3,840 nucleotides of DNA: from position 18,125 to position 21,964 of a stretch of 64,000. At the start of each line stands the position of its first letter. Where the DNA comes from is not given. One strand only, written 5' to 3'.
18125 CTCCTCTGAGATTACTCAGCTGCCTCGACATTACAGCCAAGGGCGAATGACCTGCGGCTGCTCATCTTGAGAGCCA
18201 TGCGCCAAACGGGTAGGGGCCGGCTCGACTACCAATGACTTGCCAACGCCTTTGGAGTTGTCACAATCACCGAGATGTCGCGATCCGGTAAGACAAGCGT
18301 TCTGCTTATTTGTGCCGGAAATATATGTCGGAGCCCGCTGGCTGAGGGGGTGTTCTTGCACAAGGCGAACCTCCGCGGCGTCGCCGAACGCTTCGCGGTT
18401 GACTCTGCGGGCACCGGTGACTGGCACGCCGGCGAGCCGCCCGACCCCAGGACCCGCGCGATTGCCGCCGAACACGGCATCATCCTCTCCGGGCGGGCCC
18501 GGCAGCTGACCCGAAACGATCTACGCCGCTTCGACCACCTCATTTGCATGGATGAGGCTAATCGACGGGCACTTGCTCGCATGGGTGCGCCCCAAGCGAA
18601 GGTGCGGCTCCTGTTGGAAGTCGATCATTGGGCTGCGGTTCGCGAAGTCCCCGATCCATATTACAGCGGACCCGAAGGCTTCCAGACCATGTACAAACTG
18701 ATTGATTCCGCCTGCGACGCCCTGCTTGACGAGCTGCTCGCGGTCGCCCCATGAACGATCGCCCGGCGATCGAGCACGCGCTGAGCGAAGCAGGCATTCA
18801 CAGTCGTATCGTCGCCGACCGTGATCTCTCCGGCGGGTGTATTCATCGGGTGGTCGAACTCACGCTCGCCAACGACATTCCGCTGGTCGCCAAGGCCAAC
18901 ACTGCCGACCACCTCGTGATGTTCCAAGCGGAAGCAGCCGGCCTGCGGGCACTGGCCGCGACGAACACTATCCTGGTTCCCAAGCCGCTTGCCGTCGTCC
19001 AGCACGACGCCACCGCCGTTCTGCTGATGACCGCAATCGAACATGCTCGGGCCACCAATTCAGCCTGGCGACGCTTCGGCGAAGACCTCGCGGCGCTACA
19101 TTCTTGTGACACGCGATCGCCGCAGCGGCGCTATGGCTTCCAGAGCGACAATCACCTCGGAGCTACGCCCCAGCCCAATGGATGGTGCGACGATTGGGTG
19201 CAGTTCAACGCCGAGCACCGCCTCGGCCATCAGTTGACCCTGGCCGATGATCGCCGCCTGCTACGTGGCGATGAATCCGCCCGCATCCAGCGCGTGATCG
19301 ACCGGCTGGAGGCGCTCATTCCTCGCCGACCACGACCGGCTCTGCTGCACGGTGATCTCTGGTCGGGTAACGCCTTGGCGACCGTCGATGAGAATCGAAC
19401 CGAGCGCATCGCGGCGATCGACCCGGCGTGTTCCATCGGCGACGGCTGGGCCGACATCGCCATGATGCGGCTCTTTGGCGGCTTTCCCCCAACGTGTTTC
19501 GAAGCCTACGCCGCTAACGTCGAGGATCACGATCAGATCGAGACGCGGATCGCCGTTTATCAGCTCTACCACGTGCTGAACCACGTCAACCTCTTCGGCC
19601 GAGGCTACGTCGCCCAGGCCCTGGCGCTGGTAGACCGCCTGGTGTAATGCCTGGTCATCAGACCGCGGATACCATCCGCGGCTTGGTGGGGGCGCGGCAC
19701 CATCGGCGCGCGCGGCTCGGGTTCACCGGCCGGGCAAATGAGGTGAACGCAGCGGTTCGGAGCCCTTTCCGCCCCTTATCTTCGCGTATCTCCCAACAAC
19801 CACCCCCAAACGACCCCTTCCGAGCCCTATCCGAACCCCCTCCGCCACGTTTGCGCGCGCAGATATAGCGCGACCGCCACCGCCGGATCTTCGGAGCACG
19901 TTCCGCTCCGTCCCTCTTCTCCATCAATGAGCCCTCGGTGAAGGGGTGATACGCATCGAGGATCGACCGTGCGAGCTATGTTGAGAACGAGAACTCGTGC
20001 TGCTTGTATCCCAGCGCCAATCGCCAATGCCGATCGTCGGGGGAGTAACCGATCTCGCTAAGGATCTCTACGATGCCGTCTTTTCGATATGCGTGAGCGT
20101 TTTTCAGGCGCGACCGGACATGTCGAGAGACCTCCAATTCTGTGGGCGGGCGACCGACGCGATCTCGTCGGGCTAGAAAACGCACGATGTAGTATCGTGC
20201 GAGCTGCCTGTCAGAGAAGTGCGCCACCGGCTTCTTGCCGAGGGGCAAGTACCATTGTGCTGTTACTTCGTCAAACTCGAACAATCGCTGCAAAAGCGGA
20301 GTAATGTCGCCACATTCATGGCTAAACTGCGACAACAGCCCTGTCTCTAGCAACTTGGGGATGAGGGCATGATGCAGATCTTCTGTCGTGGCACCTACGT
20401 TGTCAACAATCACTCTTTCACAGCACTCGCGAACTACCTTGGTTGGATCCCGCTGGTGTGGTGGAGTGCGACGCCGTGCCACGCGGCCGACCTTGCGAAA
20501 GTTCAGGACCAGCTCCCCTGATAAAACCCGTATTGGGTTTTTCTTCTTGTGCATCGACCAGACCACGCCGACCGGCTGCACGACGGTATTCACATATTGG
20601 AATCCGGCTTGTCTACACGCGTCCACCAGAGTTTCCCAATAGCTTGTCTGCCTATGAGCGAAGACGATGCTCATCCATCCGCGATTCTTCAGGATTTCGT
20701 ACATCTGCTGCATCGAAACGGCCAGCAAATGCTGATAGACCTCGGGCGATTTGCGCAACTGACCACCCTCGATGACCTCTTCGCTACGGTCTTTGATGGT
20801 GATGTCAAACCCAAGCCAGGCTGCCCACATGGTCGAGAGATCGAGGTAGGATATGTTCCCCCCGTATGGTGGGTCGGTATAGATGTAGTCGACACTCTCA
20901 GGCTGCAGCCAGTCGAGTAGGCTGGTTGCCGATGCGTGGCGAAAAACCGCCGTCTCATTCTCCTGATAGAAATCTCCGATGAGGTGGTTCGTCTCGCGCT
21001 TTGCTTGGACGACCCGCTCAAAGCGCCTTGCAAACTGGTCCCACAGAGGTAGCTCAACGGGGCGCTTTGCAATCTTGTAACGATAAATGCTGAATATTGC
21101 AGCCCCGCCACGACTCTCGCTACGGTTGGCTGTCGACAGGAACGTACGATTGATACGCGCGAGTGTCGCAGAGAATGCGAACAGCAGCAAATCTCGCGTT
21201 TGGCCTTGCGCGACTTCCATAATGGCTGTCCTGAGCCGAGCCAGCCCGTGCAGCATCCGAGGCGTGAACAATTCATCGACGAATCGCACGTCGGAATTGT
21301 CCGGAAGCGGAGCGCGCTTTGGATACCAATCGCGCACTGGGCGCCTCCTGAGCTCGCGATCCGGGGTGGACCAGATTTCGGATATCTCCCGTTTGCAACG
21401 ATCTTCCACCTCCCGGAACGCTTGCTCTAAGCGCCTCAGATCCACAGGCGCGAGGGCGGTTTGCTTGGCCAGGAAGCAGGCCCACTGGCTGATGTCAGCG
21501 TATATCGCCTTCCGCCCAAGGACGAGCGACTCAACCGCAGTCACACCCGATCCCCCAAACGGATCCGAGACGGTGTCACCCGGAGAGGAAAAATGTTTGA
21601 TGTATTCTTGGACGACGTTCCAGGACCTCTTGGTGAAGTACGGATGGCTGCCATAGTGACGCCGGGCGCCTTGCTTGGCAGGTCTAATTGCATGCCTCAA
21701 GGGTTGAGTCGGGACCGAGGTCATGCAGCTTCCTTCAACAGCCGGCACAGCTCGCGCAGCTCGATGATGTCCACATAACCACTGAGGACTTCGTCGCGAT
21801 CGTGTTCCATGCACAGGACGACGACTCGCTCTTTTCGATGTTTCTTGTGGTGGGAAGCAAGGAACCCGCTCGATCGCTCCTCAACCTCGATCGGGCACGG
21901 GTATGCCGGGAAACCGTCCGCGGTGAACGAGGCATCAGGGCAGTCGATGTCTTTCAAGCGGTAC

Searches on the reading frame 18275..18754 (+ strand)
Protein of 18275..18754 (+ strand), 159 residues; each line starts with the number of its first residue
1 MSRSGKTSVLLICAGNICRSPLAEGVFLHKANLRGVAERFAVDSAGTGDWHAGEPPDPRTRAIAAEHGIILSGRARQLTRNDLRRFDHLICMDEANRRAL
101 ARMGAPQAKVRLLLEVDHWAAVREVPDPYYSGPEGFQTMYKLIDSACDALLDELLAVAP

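Call 23: search_protein_families(library=pfam, proteins=[window:18275-18754:+], max_evalue=0.0001)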
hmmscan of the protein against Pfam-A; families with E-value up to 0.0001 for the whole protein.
window:18275-18754:+ (159 aa): 1 family
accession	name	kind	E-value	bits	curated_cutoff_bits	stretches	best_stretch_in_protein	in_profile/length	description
PF01451.26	LMWPc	-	9.4e-37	126.8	23.2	1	9-151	1-144/144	Low molecular weight phosphotyrosine protein phosphatase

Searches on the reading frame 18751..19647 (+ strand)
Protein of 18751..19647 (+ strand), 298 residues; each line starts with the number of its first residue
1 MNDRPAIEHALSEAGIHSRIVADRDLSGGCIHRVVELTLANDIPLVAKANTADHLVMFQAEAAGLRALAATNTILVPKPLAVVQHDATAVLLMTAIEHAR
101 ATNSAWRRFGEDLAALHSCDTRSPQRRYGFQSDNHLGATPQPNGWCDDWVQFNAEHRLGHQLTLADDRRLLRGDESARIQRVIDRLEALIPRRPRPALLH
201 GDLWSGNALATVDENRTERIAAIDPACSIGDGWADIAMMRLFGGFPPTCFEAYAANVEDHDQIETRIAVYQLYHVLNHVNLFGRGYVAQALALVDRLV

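Call 23: search_protein_families(library=pfam, proteins=[window:18751-19647:+], max_evalue=0.0001)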
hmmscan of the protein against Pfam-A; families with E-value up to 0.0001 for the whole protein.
window:18751-19647:+ (298 aa): 2 families
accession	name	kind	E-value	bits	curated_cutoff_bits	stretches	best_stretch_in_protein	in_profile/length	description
PF03881.20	Fructosamin_kin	-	8.7e-75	252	22.4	1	10-297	8-285/288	Fructosamine kinase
PF01636.29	APH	-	1.2e-13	51.8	23.2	1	26-257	5-229/239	Phosphotransferase enzyme family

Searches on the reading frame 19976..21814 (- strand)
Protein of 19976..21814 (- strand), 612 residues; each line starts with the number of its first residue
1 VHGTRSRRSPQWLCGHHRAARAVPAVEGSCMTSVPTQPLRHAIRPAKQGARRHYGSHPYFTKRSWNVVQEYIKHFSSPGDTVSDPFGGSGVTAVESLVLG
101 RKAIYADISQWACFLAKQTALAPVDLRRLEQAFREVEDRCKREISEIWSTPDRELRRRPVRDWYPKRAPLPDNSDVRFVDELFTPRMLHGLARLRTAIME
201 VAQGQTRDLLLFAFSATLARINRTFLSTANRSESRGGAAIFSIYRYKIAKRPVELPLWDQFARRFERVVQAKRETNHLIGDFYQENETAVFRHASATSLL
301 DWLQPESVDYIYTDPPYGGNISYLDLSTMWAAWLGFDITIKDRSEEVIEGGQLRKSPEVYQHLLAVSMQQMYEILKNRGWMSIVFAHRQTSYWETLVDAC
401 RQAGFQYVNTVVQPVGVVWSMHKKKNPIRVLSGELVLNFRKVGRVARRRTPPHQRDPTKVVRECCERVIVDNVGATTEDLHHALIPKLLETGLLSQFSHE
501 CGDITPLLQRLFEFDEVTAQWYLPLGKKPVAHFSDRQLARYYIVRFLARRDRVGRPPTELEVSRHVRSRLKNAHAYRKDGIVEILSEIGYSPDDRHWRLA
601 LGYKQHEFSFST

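Call 22: search_protein_families(library=pfam, proteins=[window:19976-21814:-], max_evalue=0.0001)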
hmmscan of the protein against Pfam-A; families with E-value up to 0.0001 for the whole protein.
window:19976-21814:- (612 aa): 2 families
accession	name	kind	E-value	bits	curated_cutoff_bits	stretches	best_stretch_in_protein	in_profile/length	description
PF01555.25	N6_N4_Mtase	-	2.6e-16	60.7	26.7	1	56-117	159-220/221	DNA methylase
PF01170.24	UPF0020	-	3.4e-06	27.3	22.3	0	286-321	102-135/197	RMKL-like, methyltransferase domain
